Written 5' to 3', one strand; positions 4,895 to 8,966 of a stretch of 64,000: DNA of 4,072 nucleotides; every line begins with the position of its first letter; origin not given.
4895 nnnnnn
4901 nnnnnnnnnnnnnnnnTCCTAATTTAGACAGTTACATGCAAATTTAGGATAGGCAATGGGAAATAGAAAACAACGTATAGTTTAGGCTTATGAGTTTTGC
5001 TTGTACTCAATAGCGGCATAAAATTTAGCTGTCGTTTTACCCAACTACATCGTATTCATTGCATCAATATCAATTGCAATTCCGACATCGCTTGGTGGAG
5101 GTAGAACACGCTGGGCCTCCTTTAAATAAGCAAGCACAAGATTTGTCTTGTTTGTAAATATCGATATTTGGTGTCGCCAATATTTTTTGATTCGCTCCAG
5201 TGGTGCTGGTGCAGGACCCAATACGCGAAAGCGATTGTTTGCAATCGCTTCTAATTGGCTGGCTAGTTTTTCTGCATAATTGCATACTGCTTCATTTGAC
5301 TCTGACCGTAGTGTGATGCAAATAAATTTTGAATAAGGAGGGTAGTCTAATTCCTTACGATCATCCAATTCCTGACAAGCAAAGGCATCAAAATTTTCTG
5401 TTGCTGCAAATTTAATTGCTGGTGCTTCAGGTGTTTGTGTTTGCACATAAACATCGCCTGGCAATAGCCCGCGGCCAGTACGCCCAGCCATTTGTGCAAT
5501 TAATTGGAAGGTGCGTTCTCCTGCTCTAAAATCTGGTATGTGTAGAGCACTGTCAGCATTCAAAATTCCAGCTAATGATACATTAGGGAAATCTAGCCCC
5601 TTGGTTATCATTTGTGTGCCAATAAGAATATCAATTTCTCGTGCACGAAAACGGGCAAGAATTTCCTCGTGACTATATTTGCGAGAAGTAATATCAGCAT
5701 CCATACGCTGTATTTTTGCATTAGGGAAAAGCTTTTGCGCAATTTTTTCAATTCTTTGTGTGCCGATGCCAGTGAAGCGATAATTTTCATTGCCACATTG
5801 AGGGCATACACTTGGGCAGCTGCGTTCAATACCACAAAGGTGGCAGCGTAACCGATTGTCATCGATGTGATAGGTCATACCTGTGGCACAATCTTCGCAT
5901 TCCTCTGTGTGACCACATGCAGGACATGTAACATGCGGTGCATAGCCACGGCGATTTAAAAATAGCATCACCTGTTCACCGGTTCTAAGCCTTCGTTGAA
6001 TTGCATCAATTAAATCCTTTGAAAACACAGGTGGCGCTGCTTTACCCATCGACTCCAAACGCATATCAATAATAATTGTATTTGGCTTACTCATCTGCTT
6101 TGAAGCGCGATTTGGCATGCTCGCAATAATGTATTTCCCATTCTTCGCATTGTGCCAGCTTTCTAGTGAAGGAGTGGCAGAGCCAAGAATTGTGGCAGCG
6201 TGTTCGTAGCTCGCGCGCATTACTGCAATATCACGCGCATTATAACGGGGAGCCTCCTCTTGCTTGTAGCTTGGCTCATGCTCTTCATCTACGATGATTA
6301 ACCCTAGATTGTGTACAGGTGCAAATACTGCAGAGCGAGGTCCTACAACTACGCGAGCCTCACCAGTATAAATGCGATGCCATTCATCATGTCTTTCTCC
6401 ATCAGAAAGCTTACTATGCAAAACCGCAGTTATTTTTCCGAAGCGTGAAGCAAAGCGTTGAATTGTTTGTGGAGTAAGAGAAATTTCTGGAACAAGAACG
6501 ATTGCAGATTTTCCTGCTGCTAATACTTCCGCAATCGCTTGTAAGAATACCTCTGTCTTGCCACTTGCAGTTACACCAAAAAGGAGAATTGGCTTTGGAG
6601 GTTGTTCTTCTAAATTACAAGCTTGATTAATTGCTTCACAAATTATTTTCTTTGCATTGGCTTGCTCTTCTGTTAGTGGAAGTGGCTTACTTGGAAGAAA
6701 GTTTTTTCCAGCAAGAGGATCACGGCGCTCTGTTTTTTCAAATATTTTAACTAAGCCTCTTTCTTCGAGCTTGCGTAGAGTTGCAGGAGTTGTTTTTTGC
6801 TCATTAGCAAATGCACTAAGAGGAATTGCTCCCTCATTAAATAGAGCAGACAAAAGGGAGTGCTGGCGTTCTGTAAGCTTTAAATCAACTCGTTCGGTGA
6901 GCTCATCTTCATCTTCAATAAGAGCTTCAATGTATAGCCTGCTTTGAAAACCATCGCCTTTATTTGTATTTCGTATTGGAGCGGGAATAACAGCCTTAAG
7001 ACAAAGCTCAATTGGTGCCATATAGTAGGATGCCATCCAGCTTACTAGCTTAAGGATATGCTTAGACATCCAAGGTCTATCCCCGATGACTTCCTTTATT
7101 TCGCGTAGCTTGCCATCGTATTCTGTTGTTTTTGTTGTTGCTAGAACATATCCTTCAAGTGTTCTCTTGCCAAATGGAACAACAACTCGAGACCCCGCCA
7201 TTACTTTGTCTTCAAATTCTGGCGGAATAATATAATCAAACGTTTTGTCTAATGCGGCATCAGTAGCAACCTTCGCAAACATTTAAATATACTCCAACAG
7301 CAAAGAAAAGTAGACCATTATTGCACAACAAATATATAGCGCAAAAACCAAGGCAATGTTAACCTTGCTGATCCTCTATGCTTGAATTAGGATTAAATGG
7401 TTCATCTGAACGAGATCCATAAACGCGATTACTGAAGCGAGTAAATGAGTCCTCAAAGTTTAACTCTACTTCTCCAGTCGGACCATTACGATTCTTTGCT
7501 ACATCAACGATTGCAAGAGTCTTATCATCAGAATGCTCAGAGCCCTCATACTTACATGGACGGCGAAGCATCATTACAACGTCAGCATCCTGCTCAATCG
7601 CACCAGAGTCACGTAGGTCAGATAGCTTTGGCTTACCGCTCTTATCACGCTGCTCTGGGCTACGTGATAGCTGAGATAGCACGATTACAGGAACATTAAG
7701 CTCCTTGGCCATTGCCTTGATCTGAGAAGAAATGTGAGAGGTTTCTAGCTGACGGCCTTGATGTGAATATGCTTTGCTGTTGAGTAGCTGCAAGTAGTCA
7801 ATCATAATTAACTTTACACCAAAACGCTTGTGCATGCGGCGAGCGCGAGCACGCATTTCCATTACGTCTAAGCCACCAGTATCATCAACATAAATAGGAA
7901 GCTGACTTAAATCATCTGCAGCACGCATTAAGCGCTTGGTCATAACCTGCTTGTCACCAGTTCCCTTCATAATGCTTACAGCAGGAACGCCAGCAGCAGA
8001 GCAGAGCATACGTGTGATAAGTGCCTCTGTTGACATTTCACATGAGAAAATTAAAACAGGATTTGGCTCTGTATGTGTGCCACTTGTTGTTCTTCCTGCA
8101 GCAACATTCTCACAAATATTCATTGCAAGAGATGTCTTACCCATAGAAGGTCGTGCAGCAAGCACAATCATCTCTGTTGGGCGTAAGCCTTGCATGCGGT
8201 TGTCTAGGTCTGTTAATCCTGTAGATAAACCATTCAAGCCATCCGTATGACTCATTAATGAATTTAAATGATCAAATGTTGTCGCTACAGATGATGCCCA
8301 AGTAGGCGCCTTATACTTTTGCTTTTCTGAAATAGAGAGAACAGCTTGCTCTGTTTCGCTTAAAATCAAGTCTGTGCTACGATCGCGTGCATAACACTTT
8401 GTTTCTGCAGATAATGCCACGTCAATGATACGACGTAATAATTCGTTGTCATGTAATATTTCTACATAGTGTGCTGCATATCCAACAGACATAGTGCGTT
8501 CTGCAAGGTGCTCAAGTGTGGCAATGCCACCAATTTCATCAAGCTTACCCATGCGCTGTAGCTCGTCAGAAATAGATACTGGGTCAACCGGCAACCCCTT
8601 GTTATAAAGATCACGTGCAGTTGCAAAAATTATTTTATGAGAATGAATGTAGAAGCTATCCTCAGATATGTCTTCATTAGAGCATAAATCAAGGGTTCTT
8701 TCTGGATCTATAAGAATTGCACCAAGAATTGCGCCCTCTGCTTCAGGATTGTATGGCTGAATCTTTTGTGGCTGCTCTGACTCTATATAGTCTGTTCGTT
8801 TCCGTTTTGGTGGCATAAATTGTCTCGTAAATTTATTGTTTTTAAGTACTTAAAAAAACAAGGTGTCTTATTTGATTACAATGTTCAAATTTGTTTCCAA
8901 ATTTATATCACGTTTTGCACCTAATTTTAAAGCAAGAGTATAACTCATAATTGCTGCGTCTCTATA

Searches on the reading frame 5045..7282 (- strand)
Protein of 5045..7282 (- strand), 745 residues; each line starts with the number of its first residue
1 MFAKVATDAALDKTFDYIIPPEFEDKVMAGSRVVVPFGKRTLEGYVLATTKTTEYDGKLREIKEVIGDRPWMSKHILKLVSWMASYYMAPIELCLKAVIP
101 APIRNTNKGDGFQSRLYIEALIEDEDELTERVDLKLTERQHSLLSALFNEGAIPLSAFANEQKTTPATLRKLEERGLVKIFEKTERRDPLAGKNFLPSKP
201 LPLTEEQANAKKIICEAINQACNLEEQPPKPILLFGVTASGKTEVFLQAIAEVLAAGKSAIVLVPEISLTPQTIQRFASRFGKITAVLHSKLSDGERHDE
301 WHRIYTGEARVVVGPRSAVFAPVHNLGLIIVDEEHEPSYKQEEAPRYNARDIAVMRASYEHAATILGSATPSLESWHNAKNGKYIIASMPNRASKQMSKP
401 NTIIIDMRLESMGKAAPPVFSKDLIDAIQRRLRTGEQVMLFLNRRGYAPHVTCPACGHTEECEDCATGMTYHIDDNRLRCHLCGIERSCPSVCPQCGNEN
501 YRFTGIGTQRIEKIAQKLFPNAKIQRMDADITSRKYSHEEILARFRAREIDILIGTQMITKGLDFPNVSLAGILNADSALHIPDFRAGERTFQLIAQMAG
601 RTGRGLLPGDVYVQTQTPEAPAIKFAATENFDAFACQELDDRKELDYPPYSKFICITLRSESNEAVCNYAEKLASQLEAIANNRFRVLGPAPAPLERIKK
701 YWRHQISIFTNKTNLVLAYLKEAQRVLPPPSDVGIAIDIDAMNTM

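Call 50: search_protein_families(library=pfam, proteins=[window:5045-7282:-], max_evalue=0.00001)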
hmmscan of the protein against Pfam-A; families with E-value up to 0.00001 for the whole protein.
window:5045-7282:- (745 aa): 6 families
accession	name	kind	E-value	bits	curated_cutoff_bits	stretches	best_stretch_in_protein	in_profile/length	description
PF17764.6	PriA_3primeBD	-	9.1e-29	99.6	22.7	1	4-100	1-96/96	3'DNA-binding domain (3'BD)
PF00270.35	DEAD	-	4.1e-18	66.1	26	1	230-374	15-162/167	DEAD/DEAH box helicase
PF18074.6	PriA_C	-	1.1e-16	61.8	26.9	1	649-740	1-94/95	Primosomal protein N C-terminal domain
PF04851.21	ResIII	-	1e-13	52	22.5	1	203-372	4-163/164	Type III restriction enzyme, res subunit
PF00271.37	Helicase_C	-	1.5e-12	48.1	23.5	1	511-604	28-108/110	Helicase conserved C-terminal domain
PF18319.7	Zn_ribbon_PriA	-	3.2e-07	30.6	26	1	462-484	1-23/27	PriA DNA helicase Cys-rich region (CRR) domain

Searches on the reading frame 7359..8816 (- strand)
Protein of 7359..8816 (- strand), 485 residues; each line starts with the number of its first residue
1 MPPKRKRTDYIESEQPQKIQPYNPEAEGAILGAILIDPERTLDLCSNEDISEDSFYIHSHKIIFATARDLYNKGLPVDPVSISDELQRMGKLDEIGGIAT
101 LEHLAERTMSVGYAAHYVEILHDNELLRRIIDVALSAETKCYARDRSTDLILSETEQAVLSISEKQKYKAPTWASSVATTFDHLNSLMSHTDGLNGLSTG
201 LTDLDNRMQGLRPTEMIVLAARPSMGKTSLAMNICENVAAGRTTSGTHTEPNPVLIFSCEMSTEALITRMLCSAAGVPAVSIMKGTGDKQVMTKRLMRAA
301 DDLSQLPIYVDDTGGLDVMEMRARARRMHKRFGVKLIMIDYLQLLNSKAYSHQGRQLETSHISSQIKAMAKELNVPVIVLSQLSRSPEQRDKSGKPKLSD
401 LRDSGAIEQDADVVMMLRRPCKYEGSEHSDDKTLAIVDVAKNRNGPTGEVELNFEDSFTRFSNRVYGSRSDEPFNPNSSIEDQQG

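Call 50: search_protein_families(library=pfam, proteins=[window:7359-8816:-], max_evalue=0.00001)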
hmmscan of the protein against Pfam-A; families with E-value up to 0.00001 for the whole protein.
window:7359-8816:- (485 aa): 3 families
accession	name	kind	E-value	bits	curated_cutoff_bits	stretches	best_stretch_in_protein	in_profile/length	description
PF03796.21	DnaB_C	-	1.1e-91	307.2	27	1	196-463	1-255/255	DnaB-like helicase C terminal domain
PF00772.26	DnaB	-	1.1e-25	90.1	23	1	20-123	2-103/103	DnaB-like helicase N terminal domain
PF13481.12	AAA_25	-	6.1e-14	52.5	27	1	197-384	15-191/195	AAA domain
